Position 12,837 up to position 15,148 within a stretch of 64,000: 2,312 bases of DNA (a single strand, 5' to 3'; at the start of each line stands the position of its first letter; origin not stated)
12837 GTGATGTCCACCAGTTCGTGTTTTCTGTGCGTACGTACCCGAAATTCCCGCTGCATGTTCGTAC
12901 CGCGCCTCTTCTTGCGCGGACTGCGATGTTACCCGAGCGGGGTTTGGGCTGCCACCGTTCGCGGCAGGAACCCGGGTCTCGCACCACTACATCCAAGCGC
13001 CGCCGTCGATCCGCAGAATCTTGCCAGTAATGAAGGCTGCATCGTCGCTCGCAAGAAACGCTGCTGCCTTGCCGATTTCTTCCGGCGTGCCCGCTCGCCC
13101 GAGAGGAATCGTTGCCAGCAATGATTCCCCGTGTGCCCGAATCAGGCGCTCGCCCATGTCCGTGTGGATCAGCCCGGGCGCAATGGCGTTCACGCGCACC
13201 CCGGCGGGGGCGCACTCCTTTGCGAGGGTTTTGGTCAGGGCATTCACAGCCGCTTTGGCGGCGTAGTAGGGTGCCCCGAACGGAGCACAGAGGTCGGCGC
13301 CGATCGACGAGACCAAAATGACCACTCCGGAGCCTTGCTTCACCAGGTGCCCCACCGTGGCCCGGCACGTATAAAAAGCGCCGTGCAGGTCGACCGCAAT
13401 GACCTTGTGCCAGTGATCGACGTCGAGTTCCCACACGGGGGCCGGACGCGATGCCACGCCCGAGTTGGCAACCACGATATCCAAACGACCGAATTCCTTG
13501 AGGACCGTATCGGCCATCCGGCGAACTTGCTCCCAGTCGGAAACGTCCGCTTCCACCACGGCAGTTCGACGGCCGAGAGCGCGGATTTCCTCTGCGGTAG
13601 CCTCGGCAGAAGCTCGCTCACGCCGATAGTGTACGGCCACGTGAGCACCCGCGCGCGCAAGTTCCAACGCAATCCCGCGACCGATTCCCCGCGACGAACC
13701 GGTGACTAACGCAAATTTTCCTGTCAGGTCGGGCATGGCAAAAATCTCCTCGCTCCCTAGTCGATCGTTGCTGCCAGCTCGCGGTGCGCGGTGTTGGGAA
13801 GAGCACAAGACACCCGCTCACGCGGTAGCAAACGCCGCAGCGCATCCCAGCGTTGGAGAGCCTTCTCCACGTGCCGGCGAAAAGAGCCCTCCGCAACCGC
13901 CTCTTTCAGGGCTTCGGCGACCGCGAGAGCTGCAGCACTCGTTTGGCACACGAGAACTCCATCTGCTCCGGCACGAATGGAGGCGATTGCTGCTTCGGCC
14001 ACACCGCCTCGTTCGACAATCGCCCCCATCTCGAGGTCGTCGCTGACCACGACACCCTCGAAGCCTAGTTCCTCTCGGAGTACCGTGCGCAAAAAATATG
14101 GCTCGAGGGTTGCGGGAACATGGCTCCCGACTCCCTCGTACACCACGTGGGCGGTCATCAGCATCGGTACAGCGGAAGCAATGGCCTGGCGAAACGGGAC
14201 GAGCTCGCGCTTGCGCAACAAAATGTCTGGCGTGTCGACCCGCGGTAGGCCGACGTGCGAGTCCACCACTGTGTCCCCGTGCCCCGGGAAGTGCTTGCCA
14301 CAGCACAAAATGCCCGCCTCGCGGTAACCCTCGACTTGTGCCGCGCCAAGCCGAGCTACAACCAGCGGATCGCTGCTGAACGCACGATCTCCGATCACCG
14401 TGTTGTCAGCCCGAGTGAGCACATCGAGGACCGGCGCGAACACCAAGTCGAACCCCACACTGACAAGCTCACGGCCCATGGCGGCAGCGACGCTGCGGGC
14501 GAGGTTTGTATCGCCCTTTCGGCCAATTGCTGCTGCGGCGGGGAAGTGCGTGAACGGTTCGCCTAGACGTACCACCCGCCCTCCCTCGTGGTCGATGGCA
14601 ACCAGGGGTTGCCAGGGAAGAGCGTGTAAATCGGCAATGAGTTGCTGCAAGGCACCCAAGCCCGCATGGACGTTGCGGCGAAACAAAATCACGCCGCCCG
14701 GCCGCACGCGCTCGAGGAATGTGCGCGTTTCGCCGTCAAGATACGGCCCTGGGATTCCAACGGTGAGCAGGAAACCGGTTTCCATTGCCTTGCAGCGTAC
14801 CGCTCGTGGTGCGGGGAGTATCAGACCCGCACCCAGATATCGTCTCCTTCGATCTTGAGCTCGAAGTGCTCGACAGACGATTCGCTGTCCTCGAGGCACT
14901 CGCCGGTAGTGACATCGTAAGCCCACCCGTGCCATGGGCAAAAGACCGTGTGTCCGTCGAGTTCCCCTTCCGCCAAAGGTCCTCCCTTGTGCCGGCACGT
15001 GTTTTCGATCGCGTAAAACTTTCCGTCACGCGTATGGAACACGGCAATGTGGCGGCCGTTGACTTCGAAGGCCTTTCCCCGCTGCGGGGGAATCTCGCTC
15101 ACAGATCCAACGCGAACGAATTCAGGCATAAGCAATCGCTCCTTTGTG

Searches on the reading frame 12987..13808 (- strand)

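Call 60: search_protein_families(library=pfam, proteins=[window:12987-13808:-], max_evalue=0.00001)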
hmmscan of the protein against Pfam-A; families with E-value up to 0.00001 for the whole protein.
window:12987-13808:- (273 aa): 5 families
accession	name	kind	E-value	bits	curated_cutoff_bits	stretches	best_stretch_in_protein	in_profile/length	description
PF13561.12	adh_short_C2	-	2.3e-66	224.2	27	1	39-270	5-234/236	Enoyl-(Acyl carrier protein) reductase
PF00106.31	adh_short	-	1.3e-54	185.1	26.6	1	31-222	1-190/195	short chain dehydrogenase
PF08659.16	KR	-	1.2e-16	61.6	22.6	1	34-202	4-170/180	KR domain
PF23441.1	SDR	-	1.3e-06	28.5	27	1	33-272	10-256/258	SDR-like rossmann domain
PF08643.16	DUF1776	-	2e-06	27.9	25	1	42-215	16-200/294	Fungal family of unknown function (DUF1776)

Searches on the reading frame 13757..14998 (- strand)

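Call 60: search_protein_families(library=pfam, proteins=[window:13757-14998:-], max_evalue=0.00001)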
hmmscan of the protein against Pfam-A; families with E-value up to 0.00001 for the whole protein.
window:13757-14998:- (413 aa): 1 family
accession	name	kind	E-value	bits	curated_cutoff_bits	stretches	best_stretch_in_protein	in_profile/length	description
PF00933.27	Glyco_hydro_3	-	1.4e-72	245.3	27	1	90-383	19-312/316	Glycosyl hydrolase family 3 N terminal domain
